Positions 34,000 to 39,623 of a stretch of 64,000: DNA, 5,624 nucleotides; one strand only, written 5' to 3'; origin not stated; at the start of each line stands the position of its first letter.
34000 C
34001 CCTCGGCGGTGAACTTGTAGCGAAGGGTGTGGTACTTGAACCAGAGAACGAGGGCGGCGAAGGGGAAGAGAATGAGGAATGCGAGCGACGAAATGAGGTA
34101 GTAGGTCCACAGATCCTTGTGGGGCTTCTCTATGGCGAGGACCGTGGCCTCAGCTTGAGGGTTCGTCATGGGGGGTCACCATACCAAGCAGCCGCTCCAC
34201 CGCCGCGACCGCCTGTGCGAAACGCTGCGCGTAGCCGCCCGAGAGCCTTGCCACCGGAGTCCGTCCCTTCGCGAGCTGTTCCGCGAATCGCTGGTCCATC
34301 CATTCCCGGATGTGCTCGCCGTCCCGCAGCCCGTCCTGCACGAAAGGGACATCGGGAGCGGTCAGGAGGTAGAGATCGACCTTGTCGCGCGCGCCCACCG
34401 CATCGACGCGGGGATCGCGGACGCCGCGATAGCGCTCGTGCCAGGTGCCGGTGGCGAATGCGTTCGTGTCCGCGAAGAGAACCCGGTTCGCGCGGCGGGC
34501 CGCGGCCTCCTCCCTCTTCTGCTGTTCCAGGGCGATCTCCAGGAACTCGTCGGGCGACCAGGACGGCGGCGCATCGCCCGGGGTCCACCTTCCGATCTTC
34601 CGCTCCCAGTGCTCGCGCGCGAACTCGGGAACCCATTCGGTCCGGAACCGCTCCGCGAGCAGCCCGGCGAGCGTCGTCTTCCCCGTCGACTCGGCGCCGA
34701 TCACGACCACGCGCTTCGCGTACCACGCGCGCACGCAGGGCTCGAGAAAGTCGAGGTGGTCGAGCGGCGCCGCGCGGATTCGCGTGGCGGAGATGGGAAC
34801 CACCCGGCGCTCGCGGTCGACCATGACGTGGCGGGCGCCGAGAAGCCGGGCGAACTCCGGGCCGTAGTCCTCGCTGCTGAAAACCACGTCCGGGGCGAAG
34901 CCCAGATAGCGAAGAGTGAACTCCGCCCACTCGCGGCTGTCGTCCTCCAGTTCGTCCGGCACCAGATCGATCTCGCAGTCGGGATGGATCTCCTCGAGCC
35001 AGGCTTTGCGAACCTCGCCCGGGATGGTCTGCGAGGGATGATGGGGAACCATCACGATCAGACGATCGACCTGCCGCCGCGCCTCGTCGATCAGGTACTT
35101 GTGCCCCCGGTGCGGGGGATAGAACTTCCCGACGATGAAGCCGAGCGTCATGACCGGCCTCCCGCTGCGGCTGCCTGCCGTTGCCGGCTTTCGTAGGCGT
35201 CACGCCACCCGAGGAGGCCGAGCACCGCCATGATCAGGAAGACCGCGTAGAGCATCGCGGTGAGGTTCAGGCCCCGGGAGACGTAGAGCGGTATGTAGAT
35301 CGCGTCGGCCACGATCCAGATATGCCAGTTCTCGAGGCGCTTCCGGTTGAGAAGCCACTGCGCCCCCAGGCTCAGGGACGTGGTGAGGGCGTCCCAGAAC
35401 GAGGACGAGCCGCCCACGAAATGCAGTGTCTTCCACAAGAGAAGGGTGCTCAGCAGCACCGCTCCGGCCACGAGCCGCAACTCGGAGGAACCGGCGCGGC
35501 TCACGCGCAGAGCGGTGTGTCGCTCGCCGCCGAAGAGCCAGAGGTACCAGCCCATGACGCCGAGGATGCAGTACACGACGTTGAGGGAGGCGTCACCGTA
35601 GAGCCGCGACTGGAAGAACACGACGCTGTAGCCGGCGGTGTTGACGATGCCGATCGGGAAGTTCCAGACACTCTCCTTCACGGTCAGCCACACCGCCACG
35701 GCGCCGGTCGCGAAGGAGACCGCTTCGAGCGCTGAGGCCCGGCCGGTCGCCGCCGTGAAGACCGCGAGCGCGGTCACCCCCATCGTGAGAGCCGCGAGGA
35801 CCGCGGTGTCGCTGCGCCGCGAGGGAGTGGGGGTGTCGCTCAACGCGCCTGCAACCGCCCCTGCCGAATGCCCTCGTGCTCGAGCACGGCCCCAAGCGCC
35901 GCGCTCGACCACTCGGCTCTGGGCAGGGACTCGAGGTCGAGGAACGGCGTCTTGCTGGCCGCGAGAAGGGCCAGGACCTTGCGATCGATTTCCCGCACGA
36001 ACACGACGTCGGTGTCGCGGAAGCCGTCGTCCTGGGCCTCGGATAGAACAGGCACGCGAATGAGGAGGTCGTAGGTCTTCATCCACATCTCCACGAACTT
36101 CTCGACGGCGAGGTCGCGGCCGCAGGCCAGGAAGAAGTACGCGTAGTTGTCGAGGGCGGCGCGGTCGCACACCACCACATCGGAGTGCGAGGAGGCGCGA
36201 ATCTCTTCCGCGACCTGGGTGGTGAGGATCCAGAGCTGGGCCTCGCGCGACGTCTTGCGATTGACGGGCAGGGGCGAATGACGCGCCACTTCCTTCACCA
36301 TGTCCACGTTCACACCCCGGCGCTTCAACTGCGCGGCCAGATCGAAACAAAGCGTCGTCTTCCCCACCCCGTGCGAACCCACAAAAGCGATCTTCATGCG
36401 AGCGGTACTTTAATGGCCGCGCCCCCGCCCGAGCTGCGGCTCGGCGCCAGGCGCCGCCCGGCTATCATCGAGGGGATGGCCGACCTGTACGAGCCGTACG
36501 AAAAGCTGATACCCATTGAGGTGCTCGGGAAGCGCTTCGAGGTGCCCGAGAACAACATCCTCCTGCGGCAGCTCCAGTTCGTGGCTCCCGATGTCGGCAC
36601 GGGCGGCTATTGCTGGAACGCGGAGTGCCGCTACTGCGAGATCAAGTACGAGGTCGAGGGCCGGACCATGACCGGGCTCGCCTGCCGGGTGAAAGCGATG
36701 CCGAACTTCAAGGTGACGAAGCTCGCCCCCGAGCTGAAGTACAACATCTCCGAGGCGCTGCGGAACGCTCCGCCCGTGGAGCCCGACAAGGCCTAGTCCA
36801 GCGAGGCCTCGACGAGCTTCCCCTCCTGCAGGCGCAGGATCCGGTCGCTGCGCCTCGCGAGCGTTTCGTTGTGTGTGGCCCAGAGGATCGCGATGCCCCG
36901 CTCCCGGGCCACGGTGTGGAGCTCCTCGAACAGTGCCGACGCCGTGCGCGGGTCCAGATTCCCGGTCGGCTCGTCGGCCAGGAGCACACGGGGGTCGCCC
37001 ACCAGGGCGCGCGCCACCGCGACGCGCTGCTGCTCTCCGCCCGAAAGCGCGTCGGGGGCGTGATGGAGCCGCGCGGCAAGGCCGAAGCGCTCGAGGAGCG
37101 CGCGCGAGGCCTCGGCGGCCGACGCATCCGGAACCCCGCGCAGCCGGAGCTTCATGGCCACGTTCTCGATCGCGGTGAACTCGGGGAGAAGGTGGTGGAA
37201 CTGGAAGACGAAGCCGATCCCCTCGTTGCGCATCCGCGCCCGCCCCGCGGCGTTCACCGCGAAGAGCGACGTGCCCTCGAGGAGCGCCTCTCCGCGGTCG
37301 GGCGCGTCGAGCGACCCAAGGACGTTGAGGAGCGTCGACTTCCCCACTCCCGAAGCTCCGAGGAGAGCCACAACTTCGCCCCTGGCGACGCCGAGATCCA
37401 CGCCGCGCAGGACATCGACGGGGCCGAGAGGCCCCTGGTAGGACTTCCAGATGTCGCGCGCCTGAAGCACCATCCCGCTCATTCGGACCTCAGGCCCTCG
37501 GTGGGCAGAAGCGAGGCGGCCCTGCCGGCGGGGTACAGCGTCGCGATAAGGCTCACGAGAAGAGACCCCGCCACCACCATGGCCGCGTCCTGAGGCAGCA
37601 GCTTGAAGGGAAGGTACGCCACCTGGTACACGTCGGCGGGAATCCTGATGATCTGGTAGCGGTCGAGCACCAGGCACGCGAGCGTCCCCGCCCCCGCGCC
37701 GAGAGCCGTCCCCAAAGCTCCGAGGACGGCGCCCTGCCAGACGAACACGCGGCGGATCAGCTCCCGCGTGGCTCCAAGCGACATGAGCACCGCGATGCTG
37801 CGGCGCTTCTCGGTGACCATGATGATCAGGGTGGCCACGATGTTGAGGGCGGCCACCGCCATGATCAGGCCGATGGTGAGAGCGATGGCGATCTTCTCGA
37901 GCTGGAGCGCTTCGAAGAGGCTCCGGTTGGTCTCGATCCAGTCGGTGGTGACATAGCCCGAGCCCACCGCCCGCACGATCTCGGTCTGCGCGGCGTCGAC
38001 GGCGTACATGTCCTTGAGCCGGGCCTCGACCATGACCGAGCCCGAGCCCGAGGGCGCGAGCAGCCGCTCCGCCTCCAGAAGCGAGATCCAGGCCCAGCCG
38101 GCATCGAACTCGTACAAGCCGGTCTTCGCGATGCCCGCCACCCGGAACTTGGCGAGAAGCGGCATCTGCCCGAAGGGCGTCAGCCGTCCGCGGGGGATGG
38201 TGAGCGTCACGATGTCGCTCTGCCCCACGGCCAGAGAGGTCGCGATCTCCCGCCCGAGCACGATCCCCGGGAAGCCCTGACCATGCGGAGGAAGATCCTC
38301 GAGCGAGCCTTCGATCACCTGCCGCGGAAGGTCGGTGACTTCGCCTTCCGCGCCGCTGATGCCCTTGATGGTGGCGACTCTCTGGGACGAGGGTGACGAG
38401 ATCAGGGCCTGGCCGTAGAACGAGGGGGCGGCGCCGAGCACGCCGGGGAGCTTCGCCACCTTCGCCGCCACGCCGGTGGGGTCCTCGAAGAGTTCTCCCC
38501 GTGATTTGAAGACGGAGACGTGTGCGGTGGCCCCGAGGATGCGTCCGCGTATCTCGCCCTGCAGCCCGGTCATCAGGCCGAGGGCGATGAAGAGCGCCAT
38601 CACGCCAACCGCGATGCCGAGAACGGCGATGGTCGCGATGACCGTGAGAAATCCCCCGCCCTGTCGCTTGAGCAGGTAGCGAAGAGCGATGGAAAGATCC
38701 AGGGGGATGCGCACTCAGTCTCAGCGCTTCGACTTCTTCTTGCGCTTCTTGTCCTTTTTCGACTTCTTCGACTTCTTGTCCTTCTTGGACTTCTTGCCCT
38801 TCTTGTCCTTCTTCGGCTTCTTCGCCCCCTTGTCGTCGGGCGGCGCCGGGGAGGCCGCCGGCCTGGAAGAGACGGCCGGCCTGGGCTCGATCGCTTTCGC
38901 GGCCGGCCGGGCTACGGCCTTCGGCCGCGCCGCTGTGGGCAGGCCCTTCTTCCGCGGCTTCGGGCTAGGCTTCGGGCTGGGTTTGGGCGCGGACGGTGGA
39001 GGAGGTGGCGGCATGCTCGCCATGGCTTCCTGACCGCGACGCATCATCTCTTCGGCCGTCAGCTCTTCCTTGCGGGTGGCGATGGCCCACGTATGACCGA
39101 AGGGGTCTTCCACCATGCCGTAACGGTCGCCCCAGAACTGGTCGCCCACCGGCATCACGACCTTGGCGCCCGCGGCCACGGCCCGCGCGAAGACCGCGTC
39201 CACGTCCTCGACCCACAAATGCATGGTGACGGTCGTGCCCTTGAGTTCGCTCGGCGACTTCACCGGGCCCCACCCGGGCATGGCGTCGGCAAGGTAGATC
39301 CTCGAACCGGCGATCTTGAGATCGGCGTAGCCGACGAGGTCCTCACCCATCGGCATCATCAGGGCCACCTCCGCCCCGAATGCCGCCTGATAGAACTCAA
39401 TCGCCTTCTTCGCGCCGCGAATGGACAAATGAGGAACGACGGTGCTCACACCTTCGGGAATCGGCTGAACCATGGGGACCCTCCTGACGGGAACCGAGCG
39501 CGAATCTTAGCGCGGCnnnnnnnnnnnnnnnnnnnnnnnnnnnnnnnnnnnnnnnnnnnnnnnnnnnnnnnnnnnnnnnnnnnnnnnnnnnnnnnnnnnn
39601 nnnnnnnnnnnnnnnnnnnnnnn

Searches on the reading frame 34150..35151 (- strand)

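Call 60: search_protein_families(library=pfam, proteins=[window:34150-35151:-], max_evalue=0.00001)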
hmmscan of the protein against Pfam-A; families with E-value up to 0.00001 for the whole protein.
window:34150-35151:- (333 aa): 2 families
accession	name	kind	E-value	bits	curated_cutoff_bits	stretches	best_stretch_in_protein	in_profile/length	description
PF13521.12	AAA_28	-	5.7e-33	114.9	27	1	147-310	1-164/164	AAA domain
PF01467.32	CTP_transf_like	-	1.8e-08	35.1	21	1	6-127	2-132/133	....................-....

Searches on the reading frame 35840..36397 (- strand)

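Call 60: search_protein_families(library=pfam, proteins=[window:35840-36397:-], max_evalue=0.00001)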
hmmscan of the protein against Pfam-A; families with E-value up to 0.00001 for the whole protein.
window:35840-36397:- (185 aa): 1 family
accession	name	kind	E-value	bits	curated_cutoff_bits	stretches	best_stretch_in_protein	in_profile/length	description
PF13521.12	AAA_28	-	1.8e-14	54.7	27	1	2-156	1-157/164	AAA domain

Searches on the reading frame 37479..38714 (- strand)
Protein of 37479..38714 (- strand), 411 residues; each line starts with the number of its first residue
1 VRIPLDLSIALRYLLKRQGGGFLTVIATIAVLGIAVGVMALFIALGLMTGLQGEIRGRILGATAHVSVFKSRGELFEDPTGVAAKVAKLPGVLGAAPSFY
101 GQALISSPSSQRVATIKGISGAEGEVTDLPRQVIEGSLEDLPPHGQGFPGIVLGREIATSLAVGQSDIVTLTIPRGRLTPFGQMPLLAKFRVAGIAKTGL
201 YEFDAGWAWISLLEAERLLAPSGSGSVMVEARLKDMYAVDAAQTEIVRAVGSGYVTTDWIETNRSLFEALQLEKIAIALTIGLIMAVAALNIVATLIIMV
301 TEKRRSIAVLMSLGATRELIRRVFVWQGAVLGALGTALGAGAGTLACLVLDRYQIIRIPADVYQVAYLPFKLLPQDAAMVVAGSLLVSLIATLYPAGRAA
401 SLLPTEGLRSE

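Call 60: search_protein_families(library=pfam, proteins=[window:37479-38714:-], max_evalue=0.00001)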
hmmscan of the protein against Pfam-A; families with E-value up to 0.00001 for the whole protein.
window:37479-38714:- (411 aa): 2 families
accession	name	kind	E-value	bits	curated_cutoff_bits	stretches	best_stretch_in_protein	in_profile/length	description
PF12704.14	MacB_PCD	-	3.4e-15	57.3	27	1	29-248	3-206/207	MacB-like periplasmic core domain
PF02687.27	FtsX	-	1.9e-14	54.2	25.5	1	281-401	4-117/120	FtsX-like permease C-terminal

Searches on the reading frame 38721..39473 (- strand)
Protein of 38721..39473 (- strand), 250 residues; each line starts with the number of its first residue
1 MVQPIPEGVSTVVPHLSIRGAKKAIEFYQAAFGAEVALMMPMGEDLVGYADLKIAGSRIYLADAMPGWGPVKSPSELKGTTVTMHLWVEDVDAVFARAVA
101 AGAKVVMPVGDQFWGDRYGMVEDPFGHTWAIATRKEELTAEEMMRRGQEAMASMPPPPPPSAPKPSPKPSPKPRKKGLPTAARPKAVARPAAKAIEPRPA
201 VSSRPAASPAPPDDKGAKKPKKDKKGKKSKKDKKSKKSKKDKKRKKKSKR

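Call 29: search_protein_families(library=pfam, proteins=[window:38721-39473:-], max_evalue=0.00001)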
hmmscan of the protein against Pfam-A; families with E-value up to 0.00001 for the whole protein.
window:38721-39473:- (250 aa): 2 families
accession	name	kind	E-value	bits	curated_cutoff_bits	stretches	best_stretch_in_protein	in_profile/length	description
PF00903.31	Glyoxalase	-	1.8e-18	67.5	20.6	1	21-131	12-121/121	Glyoxalase/Bleomycin resistance protein/Dioxygenase superfamily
PF18029.7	Glyoxalase_6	-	1.5e-07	32.5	23.6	1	20-130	8-104/106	Glyoxalase-like domain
